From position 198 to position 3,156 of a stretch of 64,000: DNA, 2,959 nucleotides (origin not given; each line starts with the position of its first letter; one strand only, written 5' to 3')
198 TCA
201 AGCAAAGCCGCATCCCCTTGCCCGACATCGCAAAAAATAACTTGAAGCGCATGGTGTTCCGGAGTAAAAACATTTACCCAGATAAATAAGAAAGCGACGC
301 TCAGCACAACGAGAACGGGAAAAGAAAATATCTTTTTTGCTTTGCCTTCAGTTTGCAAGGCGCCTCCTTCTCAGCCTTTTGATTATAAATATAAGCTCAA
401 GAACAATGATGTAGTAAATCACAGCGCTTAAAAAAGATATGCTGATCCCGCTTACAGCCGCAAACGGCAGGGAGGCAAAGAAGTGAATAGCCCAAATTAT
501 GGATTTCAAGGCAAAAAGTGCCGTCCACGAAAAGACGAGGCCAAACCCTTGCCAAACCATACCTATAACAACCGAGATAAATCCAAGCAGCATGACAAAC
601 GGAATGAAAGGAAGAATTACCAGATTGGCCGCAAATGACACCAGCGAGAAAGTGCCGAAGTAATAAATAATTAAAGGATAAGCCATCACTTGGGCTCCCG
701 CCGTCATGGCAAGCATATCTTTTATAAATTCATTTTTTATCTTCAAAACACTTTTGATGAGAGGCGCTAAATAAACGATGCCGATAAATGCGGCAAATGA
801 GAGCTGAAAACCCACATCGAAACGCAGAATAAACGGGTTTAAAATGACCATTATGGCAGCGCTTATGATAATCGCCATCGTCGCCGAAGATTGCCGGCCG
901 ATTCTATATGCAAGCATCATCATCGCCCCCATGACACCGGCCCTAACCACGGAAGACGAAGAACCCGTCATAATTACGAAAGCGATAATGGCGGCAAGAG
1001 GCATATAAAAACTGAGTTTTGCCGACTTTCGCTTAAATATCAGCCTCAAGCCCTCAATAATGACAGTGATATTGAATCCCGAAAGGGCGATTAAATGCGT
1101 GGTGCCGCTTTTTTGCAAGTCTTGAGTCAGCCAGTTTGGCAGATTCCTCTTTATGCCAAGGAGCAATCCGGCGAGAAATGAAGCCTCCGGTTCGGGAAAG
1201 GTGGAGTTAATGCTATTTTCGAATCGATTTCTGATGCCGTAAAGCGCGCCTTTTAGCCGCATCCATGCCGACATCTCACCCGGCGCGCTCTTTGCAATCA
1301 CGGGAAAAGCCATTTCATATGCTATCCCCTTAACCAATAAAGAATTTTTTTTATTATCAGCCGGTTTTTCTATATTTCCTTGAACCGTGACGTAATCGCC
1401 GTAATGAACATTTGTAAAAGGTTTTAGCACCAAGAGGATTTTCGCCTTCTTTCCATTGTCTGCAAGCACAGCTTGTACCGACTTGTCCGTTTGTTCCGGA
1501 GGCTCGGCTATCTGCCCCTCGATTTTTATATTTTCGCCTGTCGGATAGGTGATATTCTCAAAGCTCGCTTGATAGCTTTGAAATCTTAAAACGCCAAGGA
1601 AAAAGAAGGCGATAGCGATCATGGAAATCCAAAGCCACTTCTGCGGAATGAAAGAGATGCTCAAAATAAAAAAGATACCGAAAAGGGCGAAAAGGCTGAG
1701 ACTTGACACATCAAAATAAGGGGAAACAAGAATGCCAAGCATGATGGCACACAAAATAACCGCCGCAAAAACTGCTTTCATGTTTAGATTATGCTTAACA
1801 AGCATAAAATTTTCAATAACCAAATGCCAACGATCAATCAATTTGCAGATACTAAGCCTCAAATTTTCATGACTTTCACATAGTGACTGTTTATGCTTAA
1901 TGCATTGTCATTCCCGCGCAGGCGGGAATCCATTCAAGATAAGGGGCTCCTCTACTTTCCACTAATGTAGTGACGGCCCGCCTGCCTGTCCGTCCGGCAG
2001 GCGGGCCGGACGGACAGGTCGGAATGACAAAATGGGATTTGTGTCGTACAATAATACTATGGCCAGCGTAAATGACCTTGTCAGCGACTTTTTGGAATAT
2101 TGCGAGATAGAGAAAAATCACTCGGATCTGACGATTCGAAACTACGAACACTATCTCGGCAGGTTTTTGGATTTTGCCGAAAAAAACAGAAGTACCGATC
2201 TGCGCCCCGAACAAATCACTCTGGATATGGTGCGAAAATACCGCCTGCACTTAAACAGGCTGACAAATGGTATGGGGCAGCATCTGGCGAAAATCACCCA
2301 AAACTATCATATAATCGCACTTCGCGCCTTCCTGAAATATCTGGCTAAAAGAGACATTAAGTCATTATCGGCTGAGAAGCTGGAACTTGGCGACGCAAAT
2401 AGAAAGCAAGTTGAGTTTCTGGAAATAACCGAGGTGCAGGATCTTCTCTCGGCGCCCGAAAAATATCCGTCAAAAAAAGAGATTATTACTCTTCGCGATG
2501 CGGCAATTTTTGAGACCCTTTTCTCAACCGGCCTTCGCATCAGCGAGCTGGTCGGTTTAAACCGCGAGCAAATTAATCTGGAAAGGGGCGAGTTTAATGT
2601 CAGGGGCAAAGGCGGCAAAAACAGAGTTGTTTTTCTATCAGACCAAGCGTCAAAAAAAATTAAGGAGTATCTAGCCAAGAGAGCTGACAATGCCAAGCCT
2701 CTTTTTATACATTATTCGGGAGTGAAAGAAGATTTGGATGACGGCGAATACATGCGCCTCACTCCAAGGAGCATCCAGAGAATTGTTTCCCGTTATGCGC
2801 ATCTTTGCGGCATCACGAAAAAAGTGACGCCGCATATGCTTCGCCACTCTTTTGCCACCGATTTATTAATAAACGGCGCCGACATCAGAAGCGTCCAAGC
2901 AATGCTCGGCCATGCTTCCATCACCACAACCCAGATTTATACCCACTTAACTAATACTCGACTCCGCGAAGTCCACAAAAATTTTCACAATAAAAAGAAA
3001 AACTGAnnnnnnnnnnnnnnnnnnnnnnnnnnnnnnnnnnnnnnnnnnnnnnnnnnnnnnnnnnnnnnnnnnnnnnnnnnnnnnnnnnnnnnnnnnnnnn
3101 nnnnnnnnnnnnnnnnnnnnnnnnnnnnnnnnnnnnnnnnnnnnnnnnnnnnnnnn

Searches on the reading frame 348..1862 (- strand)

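Call 64: search_protein_families(library=pfam, proteins=[window:348-1862:-], max_evalue=0.001)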
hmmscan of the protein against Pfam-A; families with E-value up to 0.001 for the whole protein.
window:348-1862:- (504 aa): 2 families
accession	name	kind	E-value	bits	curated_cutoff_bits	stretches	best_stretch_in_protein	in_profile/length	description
PF03772.21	Competence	-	9.2e-46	156.8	23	1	233-496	1-269/270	Competence protein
PF13567.11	DUF4131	-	6.4e-12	45.9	31.6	1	57-168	14-134/165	Domain of unknown function (DUF4131)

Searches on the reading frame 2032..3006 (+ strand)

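Call 64: search_protein_families(library=pfam, proteins=[window:2032-3006:+], max_evalue=0.001)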
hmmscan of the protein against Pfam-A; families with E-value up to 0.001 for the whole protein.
window:2032-3006:+ (324 aa): 4 families
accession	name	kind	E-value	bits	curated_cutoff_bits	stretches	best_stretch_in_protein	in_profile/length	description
PF00589.27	Phage_integrase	-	1.7e-42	145.6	27.1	1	129-308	2-170/172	Phage integrase family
PF02899.23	Phage_int_SAM_1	-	5.7e-11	43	22.3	1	18-107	2-82/83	Phage integrase, N-terminal SAM-like domain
PF13102.12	Phage_int_SAM_5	-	7.5e-09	36.3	22.3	1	20-111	6-89/98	Phage integrase SAM-like domain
PF13495.12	Phage_int_SAM_4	-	9.2e-07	29.6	27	1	17-110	2-84/85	Phage integrase, N-terminal SAM-like domain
